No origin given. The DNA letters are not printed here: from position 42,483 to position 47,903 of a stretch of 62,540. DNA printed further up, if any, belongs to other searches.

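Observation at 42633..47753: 1706-aa protein: a degenerate M28-like peptidase domain split by a coiled coil and fused to a tandem FtsX/MacB permease (an FtsEX-EnvC-like logic in one chain)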

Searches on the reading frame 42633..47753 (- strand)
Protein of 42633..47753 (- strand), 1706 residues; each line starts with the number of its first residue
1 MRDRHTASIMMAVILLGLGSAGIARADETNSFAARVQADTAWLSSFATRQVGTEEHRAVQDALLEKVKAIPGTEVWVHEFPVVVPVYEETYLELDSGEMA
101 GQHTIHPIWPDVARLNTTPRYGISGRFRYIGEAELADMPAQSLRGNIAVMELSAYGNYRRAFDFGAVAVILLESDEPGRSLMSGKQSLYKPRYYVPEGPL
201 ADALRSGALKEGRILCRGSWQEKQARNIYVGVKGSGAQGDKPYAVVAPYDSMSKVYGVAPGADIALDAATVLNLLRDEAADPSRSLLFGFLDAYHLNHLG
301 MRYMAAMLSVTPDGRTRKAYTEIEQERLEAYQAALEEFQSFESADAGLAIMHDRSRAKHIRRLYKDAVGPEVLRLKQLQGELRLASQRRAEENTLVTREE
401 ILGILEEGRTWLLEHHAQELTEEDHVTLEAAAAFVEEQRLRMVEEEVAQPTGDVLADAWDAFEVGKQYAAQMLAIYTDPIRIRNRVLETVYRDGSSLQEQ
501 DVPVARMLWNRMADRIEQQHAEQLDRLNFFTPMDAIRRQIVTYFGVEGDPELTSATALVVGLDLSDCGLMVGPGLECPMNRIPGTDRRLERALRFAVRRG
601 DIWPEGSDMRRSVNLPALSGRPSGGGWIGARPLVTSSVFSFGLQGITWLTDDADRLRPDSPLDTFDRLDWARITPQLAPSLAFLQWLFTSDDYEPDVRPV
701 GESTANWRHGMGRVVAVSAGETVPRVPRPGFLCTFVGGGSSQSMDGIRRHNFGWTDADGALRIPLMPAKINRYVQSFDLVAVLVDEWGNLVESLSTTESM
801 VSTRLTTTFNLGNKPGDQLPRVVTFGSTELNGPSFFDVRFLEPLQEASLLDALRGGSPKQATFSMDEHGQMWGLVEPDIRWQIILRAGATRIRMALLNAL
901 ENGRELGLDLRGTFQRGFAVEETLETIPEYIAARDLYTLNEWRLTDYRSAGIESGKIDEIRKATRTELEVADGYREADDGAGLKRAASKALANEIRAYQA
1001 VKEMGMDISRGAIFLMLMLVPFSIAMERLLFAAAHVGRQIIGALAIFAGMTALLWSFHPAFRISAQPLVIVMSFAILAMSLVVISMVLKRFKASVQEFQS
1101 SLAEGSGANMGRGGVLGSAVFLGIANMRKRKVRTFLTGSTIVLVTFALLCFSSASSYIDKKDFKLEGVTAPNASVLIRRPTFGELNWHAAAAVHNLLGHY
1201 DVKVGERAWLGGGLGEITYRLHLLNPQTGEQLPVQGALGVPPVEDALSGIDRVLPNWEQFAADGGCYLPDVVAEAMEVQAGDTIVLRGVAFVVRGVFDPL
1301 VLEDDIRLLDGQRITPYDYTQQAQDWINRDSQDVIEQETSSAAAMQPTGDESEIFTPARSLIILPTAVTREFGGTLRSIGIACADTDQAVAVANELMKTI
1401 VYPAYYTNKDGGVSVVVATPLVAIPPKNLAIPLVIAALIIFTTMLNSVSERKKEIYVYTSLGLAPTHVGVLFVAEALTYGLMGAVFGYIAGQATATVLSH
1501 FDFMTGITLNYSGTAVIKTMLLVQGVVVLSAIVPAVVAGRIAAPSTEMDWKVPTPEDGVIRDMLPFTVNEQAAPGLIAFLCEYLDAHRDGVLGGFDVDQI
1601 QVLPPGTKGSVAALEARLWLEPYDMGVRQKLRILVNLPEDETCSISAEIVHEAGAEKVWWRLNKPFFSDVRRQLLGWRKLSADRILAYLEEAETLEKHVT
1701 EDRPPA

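Call 5: search_protein_families(library=pfam, proteins=[window:42633-47753:-], max_evalue=0.1)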
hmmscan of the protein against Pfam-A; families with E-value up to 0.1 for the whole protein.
window:42633-47753:- (1706 aa): 1 family
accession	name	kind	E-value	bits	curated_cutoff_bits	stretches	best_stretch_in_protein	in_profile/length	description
PF02687.27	FtsX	-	1.2e-11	45.1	25.5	1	1433-1538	8-115/120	FtsX-like permease C-terminal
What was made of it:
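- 43119..43478 (-): aa 1426-1545: FtsX domain (TM2-TM4 with the coupling helix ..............). Pfam PF02687 at 45.1 bits (call 5).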

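Call 6: search_protein_families(library=ncbifam, proteins=[window:42633-47753:-], max_evalue=0.1)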
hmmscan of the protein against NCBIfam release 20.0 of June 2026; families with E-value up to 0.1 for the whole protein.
window:42633-47753:- (1706 aa): 6 families
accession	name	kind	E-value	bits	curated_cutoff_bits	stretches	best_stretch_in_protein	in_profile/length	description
NF008357.0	PRK11146.1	exception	0.00029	19.8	439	1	1433-1499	278-346/414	lipoprotein-releasing ABC transporter permease subunit LolE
TIGR02213.1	lolE_release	exception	0.0012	17.8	540.35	1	1433-1498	275-342/411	lipoprotein-releasing ABC transporter permease subunit LolE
TIGR02212.1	lolCE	equivalog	0.0015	17.5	362.45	1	1433-1501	277-345/411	lipoprotein-releasing ABC transporter permease subunit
NF008076.0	PRK10814.1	exception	0.013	14.5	473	1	1431-1535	273-376/399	lipoprotein-releasing ABC transporter permease subunit LolC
TIGR00439.2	FtsX_Gneg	equivalog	0.028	13.6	255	1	1434-1532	178-281/292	permease-like cell division protein FtsX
NF038346.1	FtsX_actino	exception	0.074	12.4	250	0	1431-1538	189-297/308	permease-like cell division protein FtsX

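Call 9: find_homologous_proteins(query=window:42633-47753:-)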
Query window:42633-47753:- (1706 aa): 54 proteins with E <= 0.001 among 8000 candidates.
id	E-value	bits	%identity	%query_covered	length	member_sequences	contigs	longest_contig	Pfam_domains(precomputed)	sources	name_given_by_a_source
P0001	0.0e+0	3857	100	100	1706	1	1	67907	PF02687.28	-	-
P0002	0.0e+0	2522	67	98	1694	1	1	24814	PF02687.28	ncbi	-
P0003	0.0e+0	2519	68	98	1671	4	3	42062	PF02687.28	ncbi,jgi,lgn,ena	-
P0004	0.0e+0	2461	64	100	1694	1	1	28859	PF02687.28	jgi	jgi:hypothetical protein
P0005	0.0e+0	2309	62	99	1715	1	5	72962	PF02687.28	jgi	-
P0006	0.0e+0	2297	62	98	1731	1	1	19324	PF02687.28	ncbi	-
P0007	0.0e+0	2288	62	97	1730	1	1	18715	PF02687.28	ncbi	-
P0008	0.0e+0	2272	61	99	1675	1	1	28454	PF02687.28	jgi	jgi:hypothetical protein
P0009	0.0e+0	2269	62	98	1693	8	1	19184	PF02687.28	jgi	-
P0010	0.0e+0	2264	61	99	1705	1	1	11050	PF02687.28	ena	-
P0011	0.0e+0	2248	60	98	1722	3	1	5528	PF02687.28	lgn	-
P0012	0.0e+0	2243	60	99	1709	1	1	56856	PF02687.28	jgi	jgi:hypothetical protein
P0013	0.0e+0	2238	60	98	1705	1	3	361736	PF02687.28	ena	-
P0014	0.0e+0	2236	60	99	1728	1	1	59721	PF02687.28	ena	-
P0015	0.0e+0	2223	59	99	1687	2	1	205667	PF02687.28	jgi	jgi:hypothetical protein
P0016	0.0e+0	2217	59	99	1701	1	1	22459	PF02687.28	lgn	-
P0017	0.0e+0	2209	60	98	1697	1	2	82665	PF02687.28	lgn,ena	-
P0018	0.0e+0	2209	60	97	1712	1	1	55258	PF02687.28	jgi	jgi:hypothetical protein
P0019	0.0e+0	2205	58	98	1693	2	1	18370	PF02687.28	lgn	-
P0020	0.0e+0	2205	59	98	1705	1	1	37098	PF02687.28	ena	-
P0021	0.0e+0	2194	59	98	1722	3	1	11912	PF02687.28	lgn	-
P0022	0.0e+0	2185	60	99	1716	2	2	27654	PF02687.28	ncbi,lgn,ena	-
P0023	0.0e+0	2180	58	98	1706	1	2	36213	PF02687.28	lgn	-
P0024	0.0e+0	2176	60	96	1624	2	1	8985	PF02687.28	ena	-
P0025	0.0e+0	2159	58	98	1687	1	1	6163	PF02687.28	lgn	-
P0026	0.0e+0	2133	56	99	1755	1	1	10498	PF02687.28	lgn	-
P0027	0.0e+0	2131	58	98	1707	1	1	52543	PF02687.28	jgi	-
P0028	0.0e+0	2122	58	97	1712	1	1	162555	PF02687.28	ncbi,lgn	-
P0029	0.0e+0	2116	57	99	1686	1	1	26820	PF02687.28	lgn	-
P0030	0.0e+0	2096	56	98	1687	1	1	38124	PF02687.28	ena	-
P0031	0.0e+0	2093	57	99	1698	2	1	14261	PF02687.28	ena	-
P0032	0.0e+0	2081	57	99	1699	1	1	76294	PF02687.28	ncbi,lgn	-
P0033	0.0e+0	2017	56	99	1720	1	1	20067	PF02687.28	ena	-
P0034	0.0e+0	1891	56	89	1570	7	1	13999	PF02687.28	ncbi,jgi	-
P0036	0.0e+0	1420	44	98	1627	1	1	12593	PF02687.28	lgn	-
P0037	0.0e+0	1318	45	69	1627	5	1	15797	PF02687.28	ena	-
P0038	0.0e+0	1313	43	71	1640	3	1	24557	PF02687.28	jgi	jgi:hypothetical protein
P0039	0.0e+0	1313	43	70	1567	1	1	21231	PF02687.28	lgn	-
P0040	0.0e+0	1311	42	98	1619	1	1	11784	PF02687.28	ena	-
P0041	0.0e+0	1303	43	71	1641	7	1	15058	PF02687.28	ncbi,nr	ncbi:MAG: FtsX-like permease family protein [Verrucomicrobia bacterium]|nr:FtsX-like permease family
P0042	0.0e+0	1299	42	97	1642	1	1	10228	PF02687.28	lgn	-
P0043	0.0e+0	1298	42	97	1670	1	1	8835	PF02687.28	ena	-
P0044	0.0e+0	1271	44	62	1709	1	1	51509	PF02687.28,PF04389.23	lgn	-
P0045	0.0e+0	1218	40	78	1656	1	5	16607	PF02687.28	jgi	jgi:hypothetical protein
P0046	0.0e+0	1177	42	71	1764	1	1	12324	PF02687.28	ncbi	-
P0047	0.0e+0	1171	43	62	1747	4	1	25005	PF02687.28,PF04389.23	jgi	-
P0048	0.0e+0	1150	39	68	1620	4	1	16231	PF02687.28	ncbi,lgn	-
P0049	0.0e+0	1143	39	71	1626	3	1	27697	PF02687.28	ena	-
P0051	1.2e-296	1006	36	99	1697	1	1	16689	PF02687.28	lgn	-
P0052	4.0e-116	407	31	29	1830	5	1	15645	PF00639.28,PF02687.28,PF04389.23,PF13616.13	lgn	-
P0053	2.1e-104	368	29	29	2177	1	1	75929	PF14559.13,PF13431.13,PF13414.13,PF04865.20,PF02687.28,PF04389.23,PF00515.35,PF13424.13,PF13432.13,PF13181.13,PF07719.24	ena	-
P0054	8.5e-85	303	30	41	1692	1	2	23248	PF02687.28,PF04389.23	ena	-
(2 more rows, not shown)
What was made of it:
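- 42633..47753 (-): Whole gene, 1706 aa plus the stop codon. Full-length homologues at 36-68% identity (call 9).
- Checked: The upstream gene ends at 47807, and homologues align from residue 1 (call 9).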

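Call 10: search_solved_structures(query=window:42633-47753:-, max_evalue=10, show_alignments=3)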
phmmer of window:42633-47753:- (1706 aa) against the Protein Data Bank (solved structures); distinct sequences matched with E-value up to 10: 11.
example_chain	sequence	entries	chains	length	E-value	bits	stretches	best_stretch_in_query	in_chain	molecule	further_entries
9o9x_C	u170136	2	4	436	0.00032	21.3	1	1430-1498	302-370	ABC transporter permease YtrF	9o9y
9w2w_A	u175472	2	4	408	0.0013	19.3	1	1387-1507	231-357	LolF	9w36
9w35_A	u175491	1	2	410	0.0013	19.3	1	1387-1507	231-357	LolF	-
9w37_A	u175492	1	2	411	0.0013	19.3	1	1387-1507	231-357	LolF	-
5lil_A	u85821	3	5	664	0.0029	18.2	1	1430-1540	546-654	Macrolide export ATP-binding/permease protein MacB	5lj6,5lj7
7arh_C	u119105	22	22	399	0.0039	17.7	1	1430-1535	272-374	Lipoprotein-releasing ABC transporter permease subunit LolC | Lipo-releasing system transmembrane protein lolC | Lipoprotein-releasing system transmembrane prot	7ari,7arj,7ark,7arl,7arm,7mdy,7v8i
7mdx_A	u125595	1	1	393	0.0048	17.5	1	1430-1535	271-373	Lipoprotein-releasing system transmembrane protein LolC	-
5gko_A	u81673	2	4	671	0.045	14.2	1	1429-1540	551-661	Macrolide export ATP-binding/permease protein MacB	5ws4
5nik_J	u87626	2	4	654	0.17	12.3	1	1429-1541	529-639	Macrolide export ATP-binding/permease protein MacB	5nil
2re2_A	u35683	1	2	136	0.26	11.7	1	158-213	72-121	Uncharacterized protein Ta1041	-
5xu1_M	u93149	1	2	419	8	6.8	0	1430-1540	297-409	ABC transporter permeae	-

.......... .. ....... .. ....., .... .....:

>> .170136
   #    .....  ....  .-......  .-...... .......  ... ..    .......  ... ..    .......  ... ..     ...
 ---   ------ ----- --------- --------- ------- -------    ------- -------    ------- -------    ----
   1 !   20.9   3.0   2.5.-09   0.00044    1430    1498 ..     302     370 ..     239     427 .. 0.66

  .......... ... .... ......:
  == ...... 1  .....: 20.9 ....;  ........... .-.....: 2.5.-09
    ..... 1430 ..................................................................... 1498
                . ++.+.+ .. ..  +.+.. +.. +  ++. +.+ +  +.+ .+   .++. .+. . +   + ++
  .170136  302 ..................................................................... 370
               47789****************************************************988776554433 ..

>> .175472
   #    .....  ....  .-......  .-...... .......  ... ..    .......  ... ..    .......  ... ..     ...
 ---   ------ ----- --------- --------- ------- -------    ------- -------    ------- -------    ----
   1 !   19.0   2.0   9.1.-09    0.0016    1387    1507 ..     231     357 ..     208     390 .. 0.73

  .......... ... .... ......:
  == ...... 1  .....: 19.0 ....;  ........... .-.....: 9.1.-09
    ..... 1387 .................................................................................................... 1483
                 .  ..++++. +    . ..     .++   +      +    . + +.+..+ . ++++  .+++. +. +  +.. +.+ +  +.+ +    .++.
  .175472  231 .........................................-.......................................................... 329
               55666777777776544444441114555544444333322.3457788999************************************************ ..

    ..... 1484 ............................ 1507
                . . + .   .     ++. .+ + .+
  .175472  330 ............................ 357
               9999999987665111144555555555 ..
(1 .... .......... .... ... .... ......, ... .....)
